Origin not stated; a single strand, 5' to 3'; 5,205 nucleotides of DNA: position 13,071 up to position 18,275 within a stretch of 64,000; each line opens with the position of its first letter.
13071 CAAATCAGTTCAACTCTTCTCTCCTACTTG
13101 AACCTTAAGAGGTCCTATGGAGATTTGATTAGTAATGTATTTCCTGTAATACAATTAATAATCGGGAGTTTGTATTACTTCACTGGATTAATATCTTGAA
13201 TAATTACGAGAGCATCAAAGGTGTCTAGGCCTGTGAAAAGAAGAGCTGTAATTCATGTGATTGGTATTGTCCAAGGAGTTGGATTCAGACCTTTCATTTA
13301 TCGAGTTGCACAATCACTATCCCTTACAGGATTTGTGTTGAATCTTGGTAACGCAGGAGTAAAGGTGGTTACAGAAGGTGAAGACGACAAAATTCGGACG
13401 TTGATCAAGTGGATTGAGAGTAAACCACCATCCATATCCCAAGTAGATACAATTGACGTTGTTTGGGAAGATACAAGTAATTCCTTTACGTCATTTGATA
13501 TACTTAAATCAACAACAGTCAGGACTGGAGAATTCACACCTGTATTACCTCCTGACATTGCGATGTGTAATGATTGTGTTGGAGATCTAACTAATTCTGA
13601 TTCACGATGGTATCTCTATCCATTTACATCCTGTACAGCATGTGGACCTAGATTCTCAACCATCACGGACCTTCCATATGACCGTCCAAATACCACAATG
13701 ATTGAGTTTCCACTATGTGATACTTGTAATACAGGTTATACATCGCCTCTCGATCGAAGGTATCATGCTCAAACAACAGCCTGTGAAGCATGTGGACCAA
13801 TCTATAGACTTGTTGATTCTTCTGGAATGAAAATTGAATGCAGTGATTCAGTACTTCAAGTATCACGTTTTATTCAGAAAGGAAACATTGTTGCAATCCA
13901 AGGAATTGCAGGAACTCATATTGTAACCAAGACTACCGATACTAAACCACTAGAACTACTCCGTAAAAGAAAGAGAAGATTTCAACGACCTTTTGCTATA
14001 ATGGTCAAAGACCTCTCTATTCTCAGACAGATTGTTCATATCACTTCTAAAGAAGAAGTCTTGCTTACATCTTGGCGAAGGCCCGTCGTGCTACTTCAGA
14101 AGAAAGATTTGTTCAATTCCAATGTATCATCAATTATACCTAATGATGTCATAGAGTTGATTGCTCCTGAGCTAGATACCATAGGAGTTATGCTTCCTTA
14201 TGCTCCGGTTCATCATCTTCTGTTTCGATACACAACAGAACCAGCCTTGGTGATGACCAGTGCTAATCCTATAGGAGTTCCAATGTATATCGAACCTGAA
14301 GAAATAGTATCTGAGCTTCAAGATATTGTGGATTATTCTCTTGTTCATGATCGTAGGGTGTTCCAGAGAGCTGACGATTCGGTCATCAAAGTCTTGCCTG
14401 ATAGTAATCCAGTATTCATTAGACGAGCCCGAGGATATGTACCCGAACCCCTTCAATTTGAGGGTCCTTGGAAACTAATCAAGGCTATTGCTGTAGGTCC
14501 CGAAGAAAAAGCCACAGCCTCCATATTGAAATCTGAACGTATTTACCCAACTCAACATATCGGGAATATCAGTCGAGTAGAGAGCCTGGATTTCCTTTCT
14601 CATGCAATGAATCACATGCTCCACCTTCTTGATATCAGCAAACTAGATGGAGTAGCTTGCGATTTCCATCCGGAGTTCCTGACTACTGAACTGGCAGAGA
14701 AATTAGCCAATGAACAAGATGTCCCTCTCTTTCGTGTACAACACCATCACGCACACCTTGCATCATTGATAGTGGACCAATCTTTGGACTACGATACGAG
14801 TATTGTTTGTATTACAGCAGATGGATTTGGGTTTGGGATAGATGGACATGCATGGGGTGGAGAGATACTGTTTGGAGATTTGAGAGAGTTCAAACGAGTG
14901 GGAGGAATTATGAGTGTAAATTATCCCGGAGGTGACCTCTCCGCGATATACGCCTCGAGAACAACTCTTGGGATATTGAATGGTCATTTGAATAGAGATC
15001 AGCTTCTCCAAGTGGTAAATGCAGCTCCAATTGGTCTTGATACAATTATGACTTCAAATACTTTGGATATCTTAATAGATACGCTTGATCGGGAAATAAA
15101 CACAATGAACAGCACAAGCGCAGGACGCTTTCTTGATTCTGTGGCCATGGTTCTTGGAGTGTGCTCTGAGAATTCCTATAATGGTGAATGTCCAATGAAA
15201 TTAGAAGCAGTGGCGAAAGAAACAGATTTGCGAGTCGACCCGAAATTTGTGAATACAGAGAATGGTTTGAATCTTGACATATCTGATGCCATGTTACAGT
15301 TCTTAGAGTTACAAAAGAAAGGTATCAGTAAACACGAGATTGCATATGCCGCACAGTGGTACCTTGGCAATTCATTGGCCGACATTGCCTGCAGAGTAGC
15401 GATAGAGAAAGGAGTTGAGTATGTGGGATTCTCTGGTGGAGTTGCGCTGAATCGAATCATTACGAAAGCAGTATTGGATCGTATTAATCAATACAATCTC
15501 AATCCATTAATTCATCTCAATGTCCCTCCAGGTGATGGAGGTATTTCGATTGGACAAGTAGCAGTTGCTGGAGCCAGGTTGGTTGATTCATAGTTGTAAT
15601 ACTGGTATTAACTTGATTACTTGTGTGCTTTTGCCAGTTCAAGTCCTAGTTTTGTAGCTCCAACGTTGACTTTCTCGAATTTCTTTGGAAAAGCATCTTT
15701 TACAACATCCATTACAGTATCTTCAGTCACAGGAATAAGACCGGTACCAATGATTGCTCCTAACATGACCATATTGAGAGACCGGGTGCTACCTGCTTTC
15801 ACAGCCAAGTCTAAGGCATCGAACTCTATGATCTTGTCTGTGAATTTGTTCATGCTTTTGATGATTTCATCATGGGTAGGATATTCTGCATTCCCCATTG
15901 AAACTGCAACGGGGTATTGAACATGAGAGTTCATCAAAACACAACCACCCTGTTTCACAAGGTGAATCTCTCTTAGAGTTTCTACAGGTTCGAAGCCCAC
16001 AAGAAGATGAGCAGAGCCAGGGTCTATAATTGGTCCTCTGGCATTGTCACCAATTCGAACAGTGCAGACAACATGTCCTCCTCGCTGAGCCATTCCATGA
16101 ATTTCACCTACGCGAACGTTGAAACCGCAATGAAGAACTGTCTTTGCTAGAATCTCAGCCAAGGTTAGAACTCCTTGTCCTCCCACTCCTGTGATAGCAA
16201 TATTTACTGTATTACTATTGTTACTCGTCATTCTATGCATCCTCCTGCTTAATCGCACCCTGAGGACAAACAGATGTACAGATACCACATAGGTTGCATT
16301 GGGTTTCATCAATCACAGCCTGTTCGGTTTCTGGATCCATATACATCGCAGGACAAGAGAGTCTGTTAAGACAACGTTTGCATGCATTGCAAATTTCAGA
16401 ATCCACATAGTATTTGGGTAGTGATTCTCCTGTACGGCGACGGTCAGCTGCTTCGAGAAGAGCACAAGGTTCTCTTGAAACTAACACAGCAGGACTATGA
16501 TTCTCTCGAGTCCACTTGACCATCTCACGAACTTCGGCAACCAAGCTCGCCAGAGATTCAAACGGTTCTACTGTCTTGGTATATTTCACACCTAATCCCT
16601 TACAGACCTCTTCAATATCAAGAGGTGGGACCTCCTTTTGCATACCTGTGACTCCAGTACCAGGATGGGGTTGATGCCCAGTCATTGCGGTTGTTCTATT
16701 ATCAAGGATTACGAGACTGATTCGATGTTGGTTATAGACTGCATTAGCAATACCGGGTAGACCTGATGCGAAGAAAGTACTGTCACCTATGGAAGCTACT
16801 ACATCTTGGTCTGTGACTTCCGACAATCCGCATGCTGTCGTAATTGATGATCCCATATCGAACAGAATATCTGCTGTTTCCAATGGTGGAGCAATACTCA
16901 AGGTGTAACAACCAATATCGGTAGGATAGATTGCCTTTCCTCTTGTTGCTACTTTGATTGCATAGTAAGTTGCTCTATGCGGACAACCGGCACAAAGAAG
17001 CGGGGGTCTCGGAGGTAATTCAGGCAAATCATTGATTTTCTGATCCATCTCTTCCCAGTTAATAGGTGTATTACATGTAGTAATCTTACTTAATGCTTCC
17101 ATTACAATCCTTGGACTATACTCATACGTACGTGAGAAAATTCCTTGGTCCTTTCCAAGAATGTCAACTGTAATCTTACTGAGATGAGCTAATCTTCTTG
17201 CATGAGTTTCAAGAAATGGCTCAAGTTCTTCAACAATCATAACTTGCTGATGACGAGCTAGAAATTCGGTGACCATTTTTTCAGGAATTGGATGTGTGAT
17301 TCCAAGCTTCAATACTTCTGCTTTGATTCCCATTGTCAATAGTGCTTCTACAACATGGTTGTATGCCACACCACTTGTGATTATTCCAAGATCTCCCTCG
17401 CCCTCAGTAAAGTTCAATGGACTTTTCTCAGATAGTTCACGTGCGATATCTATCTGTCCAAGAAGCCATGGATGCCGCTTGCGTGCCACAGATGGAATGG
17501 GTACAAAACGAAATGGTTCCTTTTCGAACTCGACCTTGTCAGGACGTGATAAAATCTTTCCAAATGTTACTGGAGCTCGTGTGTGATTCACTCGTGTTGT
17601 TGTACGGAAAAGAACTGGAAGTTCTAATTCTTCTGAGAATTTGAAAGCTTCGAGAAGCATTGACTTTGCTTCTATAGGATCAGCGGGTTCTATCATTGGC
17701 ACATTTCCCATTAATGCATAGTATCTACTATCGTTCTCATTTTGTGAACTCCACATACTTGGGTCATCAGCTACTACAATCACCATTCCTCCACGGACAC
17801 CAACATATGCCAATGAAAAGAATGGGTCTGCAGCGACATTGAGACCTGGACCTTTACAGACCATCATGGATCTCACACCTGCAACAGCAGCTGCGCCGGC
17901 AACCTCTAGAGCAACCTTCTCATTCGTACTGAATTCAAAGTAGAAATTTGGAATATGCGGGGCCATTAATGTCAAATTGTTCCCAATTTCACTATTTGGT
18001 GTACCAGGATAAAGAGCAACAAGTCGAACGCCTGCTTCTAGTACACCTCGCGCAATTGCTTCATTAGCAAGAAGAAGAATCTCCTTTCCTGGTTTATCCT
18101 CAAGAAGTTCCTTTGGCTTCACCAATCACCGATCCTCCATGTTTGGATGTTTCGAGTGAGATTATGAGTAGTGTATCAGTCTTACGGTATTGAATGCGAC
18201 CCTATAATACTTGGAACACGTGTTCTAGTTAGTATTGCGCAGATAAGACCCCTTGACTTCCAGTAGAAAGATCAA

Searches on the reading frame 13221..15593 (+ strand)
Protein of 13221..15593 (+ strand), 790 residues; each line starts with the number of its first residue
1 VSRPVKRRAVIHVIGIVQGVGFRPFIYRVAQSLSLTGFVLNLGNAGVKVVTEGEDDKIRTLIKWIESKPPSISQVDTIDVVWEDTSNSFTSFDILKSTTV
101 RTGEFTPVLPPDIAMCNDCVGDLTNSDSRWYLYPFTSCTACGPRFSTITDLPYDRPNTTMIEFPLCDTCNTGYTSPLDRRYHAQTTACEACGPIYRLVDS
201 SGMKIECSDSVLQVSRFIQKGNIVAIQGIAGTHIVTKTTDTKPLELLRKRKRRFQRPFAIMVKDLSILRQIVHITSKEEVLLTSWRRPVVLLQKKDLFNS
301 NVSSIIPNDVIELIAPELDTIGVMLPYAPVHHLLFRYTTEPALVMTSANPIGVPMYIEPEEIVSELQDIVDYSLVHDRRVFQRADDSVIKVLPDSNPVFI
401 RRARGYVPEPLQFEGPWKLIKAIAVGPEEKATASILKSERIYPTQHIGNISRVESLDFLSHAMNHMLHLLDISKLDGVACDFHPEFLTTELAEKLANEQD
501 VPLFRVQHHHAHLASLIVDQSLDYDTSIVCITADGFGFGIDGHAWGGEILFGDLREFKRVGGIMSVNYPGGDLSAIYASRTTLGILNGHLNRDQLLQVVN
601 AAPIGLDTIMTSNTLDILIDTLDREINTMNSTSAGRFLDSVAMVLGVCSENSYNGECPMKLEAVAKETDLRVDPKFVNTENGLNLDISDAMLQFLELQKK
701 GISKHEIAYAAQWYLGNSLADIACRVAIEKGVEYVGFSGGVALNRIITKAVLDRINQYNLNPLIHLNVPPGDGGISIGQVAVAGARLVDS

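Call 10: search_protein_families(library=pfam, proteins=[window:13221-15593:+])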
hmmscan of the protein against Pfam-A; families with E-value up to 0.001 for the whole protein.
window:13221-15593:+ (790 aa): 5 families
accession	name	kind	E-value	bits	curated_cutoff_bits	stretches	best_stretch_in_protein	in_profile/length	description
PF22521.2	HypF_C_2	-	2.1e-57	195.1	27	1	531-779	2-241/241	Carbamoyltransferase, Kae1-like Domain, second subdomain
PF01300.24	Sua5_yciO_yrdC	-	1.7e-34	119.3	25.1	1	217-402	2-177/178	Telomere recombination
PF17788.7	HypF_C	-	2.1e-24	86.5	23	1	422-519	6-99/99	HypF Kae1-like domain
PF07503.17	zf-HYPF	-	3.6e-23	81.5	23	2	115-147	1-33/34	HypF finger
PF00708.24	Acylphosphatase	-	2e-22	79.7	22.5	1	11-94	3-85/85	Acylphosphatase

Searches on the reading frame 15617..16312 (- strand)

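Call 10: search_protein_families(library=pfam, proteins=[window:15617-16312:-])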
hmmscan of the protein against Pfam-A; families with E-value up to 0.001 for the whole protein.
window:15617-16312:- (231 aa): 1 family
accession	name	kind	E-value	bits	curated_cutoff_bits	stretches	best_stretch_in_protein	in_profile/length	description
PF01558.24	POR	-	3.7e-36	125.3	27.4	1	44-224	1-172/173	Pyruvate ferredoxin/flavodoxin oxidoreductase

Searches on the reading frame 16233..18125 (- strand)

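Call 10: search_protein_families(library=pfam, proteins=[window:16233-18125:-])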
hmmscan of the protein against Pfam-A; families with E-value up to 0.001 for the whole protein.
window:16233-18125:- (630 aa): 9 families
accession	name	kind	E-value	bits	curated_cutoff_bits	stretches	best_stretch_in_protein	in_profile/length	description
PF02775.26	TPP_enzyme_C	-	6.1e-20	72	21.9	1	403-546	1-147/151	Thiamine pyrophosphate enzyme, C-terminal TPP binding domain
PF01855.24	POR_N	-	1.1e-11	45.4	27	1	27-189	2-168/231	Pyruvate flavodoxin/ferredoxin oxidoreductase, thiamine diP-bdg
PF00037.32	Fer4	-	4.6e-08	33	21.1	1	604-626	2-24/24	4Fe-4S binding domain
PF12797.12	Fer4_2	-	1.3e-06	28.4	24.5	0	604-621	4-21/22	4Fe-4S binding domain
PF13237.11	Fer4_10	-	1.1e-05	25.7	25.5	1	572-621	2-53/53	4Fe-4S dicluster domain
PF12837.12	Fer4_6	-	6.5e-05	23.1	25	1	603-625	2-24/24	4Fe-4S binding domain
PF13187.11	Fer4_9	-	0.00016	22.1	27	1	579-625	2-52/52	4Fe-4S dicluster domain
PF12838.12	Fer4_7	-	0.00026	21.8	27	1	579-624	2-52/52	4Fe-4S dicluster domain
PF02780.25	Transketolase_C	-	0.00036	20.9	25.9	1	244-301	10-70/124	Transketolase, C-terminal domain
